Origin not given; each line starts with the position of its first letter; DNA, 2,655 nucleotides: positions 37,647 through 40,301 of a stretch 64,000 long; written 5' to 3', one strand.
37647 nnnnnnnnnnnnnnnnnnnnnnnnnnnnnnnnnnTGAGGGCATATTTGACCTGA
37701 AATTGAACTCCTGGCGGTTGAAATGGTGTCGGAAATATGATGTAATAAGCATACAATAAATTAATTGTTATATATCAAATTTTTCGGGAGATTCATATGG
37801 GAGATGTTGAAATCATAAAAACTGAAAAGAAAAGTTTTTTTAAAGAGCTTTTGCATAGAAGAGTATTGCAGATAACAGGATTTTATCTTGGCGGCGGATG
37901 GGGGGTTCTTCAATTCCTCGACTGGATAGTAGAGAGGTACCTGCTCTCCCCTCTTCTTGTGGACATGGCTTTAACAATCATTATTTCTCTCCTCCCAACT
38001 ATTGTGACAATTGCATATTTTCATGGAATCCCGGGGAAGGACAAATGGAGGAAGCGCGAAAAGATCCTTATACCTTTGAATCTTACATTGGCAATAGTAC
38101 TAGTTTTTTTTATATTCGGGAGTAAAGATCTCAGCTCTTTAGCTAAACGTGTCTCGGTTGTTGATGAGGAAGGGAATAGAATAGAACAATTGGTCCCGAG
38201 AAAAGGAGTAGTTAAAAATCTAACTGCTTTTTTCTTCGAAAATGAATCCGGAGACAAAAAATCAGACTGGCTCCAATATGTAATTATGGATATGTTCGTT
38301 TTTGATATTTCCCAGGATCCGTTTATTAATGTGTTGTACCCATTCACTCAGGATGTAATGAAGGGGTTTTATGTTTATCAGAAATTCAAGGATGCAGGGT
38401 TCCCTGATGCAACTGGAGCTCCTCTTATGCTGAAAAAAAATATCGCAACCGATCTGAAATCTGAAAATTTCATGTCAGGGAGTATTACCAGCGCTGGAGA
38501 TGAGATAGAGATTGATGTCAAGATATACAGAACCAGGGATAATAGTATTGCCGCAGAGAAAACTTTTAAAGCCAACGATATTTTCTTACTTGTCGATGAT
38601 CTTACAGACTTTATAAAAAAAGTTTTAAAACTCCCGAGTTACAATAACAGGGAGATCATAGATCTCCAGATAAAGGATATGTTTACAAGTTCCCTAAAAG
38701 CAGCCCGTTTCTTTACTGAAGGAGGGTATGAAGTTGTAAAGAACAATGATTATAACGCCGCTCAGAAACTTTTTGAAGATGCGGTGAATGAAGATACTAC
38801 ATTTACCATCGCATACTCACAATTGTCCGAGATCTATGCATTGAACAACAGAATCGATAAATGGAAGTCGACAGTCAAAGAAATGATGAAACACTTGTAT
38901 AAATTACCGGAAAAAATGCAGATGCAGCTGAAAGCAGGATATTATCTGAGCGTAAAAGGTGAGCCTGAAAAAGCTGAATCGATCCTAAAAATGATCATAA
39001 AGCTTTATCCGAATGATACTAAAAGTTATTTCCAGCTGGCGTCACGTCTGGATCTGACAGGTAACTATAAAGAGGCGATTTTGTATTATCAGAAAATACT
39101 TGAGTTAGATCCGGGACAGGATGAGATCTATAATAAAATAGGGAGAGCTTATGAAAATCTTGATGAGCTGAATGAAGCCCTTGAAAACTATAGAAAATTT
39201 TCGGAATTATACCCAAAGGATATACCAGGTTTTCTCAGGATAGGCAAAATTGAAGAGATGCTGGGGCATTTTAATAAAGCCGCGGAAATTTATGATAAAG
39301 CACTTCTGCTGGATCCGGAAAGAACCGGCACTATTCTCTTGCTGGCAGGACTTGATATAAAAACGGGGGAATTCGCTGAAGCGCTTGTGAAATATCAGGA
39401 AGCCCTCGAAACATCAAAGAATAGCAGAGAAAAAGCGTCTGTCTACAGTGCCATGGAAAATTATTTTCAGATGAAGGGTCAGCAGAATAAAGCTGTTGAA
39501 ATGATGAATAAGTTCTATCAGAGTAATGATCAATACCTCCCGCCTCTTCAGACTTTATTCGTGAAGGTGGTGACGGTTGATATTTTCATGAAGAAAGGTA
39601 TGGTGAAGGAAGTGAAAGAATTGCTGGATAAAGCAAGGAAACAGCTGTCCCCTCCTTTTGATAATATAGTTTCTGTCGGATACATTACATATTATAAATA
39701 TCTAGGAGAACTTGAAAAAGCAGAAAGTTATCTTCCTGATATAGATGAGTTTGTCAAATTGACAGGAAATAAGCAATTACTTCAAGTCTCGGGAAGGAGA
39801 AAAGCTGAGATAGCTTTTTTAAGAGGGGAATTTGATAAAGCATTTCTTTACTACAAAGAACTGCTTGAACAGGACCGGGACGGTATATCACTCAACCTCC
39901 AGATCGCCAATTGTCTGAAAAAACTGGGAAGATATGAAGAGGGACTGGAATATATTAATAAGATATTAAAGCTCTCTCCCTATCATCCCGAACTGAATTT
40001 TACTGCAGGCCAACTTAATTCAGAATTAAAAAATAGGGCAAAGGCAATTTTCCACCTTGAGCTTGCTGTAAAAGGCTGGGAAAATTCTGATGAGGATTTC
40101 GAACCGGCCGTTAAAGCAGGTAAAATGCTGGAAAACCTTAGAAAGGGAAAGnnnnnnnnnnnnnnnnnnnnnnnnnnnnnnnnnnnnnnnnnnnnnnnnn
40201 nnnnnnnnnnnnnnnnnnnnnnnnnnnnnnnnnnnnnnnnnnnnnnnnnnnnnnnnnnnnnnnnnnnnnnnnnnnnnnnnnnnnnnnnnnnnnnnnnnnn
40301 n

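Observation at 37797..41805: Membrane TPR receptor-like protein coupled to a four-Zn-ribbon PP2C phosphatase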

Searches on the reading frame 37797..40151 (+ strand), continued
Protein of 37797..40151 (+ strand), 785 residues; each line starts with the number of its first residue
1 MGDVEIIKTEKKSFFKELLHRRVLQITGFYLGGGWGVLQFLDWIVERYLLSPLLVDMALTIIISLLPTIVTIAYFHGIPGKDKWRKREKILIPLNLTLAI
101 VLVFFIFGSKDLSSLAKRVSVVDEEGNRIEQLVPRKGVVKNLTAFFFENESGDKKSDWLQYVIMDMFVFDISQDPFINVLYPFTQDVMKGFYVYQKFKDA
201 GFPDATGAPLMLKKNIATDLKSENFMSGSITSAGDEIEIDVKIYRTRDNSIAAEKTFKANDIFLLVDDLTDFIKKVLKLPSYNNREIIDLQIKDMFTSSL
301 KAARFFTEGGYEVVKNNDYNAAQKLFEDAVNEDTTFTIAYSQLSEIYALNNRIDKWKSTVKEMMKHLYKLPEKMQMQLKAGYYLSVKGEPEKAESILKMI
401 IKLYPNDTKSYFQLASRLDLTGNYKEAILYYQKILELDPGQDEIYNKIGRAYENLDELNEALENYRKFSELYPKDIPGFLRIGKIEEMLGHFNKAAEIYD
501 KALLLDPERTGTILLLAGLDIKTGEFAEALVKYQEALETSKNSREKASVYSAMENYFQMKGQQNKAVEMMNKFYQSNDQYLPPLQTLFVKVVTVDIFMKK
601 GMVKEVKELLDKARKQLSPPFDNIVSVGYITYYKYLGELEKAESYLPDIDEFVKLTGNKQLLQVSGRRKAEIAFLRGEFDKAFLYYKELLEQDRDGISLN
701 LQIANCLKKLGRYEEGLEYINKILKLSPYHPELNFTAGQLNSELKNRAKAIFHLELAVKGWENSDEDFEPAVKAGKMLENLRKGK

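Call 66: search_protein_families(library=padloc, proteins=[window:37797-40151:+], max_evalue=0.001)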
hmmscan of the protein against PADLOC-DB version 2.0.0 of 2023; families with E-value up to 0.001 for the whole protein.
window:37797-40151:+ (785 aa): 1 family
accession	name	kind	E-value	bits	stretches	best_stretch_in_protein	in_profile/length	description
PDLC01169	TPR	-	1.9e-07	28.7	1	373-549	43-220/252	TPR repeats containing protein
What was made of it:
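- On Anti-phage defence systems (PADLOC): Gene 1 has only a generic TPR hit (call 66).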

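Call 71: search_protein_families(library=pfam, proteins=[P0133, P0136], max_evalue=1e-8)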
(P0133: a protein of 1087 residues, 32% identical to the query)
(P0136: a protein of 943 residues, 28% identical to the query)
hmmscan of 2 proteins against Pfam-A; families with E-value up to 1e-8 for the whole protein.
P0133 (1087 aa): 16 families
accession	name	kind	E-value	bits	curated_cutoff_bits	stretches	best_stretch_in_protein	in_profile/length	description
PF00069.31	Pkinase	-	1.3e-53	182.5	31.7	1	55-306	1-257/263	Protein kinase domain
PF07714.23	PK_Tyr_Ser-Thr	-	3.1e-37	128.7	23.1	1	56-300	2-249/258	Protein tyrosine and serine/threonine kinase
PF00515.34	TPR_1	-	1.4e-28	97.9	27.8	0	1008-1033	7-32/34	Tetratricopeptide repeat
PF07719.23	TPR_2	-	2.7e-28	96.2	27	0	788-813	8-33/34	Tetratricopeptide repeat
PF14559.12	TPR_19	-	2.7e-24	85.7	25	0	982-1042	5-65/68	Tetratricopeptide repeat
PF13424.12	TPR_12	-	2.7e-20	72.7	30.1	0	749-808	5-72/77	Tetratricopeptide repeat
PF13181.12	TPR_8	-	5.5e-20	70.2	25.7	0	784-813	4-33/34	Tetratricopeptide repeat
PF13428.12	TPR_14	-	3.9e-19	67.7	23.5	0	1009-1043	8-42/44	Tetratricopeptide repeat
PF13414.12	TPR_11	-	1.3e-16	60.4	26.8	0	975-1004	1-30/42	TPR repeat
PF13432.12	TPR_16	-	2.2e-16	60.4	32.7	0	1012-1068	7-59/65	Tetratricopeptide repeat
PF25064.1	ARM_TT21_5th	-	6.5e-16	59.1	27.8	0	981-1062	14-98/117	TT21 fifth ARM repeats domain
PF13371.12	TPR_9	-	2.5e-15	56.7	35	0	692-748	8-64/73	Tetratricopeptide repeat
PF13431.12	TPR_17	-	1.4e-13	50.3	24.4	0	1025-1055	2-32/34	Tetratricopeptide repeat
PF13176.12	TPR_7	-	1.5e-13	50.1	27.9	0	788-813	6-31/36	Tetratricopeptide repeat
PF13174.12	TPR_6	-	3.1e-11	43.6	26.3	0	1008-1033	6-31/33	Tetratricopeptide repeat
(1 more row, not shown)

P0136 (943 aa): 12 families
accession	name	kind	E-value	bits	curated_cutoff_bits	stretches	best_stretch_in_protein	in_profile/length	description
PF07719.23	TPR_2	-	3.6e-24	83.3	27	0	573-596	7-30/34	Tetratricopeptide repeat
PF13428.12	TPR_14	-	7.8e-23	79.1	23.5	0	862-897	7-42/44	Tetratricopeptide repeat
PF14559.12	TPR_19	-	2.5e-22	79.4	25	0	580-641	4-65/68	Tetratricopeptide repeat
PF13424.12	TPR_12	-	3.2e-21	75.7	30.1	0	606-661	8-71/77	Tetratricopeptide repeat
PF00515.34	TPR_1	-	6.6e-19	67.3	27.8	0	474-496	12-34/34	Tetratricopeptide repeat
PF13432.12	TPR_16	-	6.1e-17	62.2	32.7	0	577-634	7-64/65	Tetratricopeptide repeat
PF13414.12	TPR_11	-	1.1e-16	60.7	26.8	0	642-683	1-42/42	TPR repeat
PF00211.25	Guanylate_cyc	-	2.5e-14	53.7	21.9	1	9-163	9-181/183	Adenylate and Guanylate cyclase catalytic domain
PF13181.12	TPR_8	-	2.5e-14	52.6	25.7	0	476-495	14-33/34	Tetratricopeptide repeat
PF13174.12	TPR_6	-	1.2e-12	48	26.3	0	861-887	5-31/33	Tetratricopeptide repeat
PF13371.12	TPR_9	-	5e-12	46.1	35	0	865-930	4-65/73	Tetratricopeptide repeat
PF13431.12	TPR_17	-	2.2e-10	40.4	24.4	0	879-910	2-33/34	Tetratricopeptide repeat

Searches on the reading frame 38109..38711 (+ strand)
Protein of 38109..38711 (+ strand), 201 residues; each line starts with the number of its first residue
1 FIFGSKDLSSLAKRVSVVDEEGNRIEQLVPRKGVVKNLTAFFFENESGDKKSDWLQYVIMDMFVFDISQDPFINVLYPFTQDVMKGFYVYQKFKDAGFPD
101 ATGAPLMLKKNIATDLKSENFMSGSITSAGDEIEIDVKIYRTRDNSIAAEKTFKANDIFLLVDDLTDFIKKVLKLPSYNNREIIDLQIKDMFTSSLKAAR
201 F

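Call 62: predict_structure(alignment_id=A4)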
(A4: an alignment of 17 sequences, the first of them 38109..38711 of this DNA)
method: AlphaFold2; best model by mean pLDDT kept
length: 201 residues; sequences in the alignment: 17
mean_pLDDT: 88.3   pTM: 0.83
mean pLDDT of the five models: 88.3, 87.8, 87.0, 85.7, 85.5
residues with pLDDT >= 90: 121; 70-90: 64; 50-70: 15; < 50: 1
segments of 3 or more residues with pLDDT < 50: none
pLDDT, mean of each block of 10 residues (from residue 1): 58 77 80 88 91 91 91 92 89 95 96 97 89 94 97 94 95 87 79 89 86
secondary structure, 60 per line:
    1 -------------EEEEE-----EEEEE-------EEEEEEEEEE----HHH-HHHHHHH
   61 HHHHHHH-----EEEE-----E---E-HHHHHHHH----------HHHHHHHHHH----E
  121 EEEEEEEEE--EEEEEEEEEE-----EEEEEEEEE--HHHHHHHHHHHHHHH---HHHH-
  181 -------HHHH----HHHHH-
elements in order: E14-18 E24-28 E36-45 H54-67 E73-76 H88-95 H106-115 E120-129 E132-141 E147-155 H158-172 H176-179 H188-191 H196-200
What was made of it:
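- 38148..38636 (+): Gene 1 aa ~118-280: alpha/beta domain with the TolB-N fold, inferred to be periplasmic. AF2 pLDDT 88.3, pTM 0.83 (call 62).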

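Call 65: fold_search(model_id=the predicted structure, library=pdb)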
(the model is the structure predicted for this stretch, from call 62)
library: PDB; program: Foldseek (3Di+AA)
matches with E <= 10: 1376; with E <= 0.001: 42
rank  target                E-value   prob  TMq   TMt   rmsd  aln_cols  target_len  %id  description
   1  4pwz_A                5.1e-06  1.00  0.49  0.26   4.0       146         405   13  Crystal structure of TolB protein from Yersinia pestis CO92 (released 2014-04-02)
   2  3w1e                  5.4e-06  1.00  0.49  0.29  13.1       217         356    8  Structure of FlgT, a flagellar basal body component protein (released 2013-04-03)
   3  7mx5_B                6.5e-06  1.00  0.44  0.23   5.7       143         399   10  Crystal structure of TolB from Acinetobacter baumannii (released 2021-05-26)
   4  4pwz_B                6.9e-06  1.00  0.46  0.25   6.1       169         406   12  Crystal structure of TolB protein from Yersinia pestis CO92 (released 2014-04-02)
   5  4hrv_B                7.9e-06  1.00  0.45  0.60   4.9       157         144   11  Crystal Structure of Lipoprotein GNA1162 from Neisseria meningitidis (released 2013-04-24)
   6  1crz                  1.3e-05  1.00  0.49  0.26   3.7       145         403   12  CRYSTAL STRUCTURE OF THE E. COLI TOLB PROTEIN (released 2000-08-16)
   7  4hrv_A                1.5e-05  1.00  0.44  0.61   4.6       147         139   12  Crystal Structure of Lipoprotein GNA1162 from Neisseria meningitidis (released 2013-04-24)
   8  7mx5_A                2.1e-05  1.00  0.46  0.25   6.5       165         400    9  Crystal structure of TolB from Acinetobacter baumannii (released 2021-05-26)
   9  4q6l                  2.9e-05  1.00  0.43  0.61   4.5       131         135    8  LpoB C-terminal domain from Salmonella enterica (Native) (released 2014-05-14)
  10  5t11_I                3.1e-05  1.00  0.44  0.63   5.9       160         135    6  PelC L103M dodecamer from Paraburkholderia phytofirmans, space group C2 (released 2017-03-15)
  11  5t11_B                4.5e-05  1.00  0.43  0.58   9.0       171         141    7  PelC L103M dodecamer from Paraburkholderia phytofirmans, space group C2 (released 2017-03-15)
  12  8z5n_0                4.8e-05  1.00  0.39  0.23   9.6       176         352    8  Cryo-EM structure of the LPHT ring (released 2025-10-22)
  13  5t11_E                5.1e-05  1.00  0.40  0.54   7.0       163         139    5  PelC L103M dodecamer from Paraburkholderia phytofirmans, space group C2 (released 2017-03-15)
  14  5t11_G                5.4e-05  1.00  0.40  0.55   9.7       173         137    6  PelC L103M dodecamer from Paraburkholderia phytofirmans, space group C2 (released 2017-03-15)
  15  5t11_C                6.1e-05  1.00  0.41  0.58   6.1       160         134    8  PelC L103M dodecamer from Paraburkholderia phytofirmans, space group C2 (released 2017-03-15)
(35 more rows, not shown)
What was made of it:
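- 38148..38636 (+): Foldseek matches TolB 4pwz/7mx5/1crz at E ~5e-6, then LpoB, PelC, CsgG and the CadC periplasmic domain (call 65).
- On TolB N-terminal domain (fold level): The same fold class includes LpoB, PelC, CsgG and CadC-peri (call 65).
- Closest known: Receptor Ser/Thr kinases and adenylate cyclases built on the same TM/TolB-N/TPR body. Same: The juxtamembrane fold matches TolB-N and the CadC periplasmic domain (call 65).
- Checked: However, an AlphaFold2 model of aa 105-305 (pLDDT 88.3, pTM 0.83, call 62) has TolB N-domains as its best PDB matches (4pwz, 7mx5, 1crz; E 5e-6 to 1e-5), followed by FlgT, GNA1162, LpoB, PelC, CsgG and the CadC periplasmic domain (call 65).
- All best structural matches of the juxtamembrane domain are periplasmic or envelope proteins (call 65).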
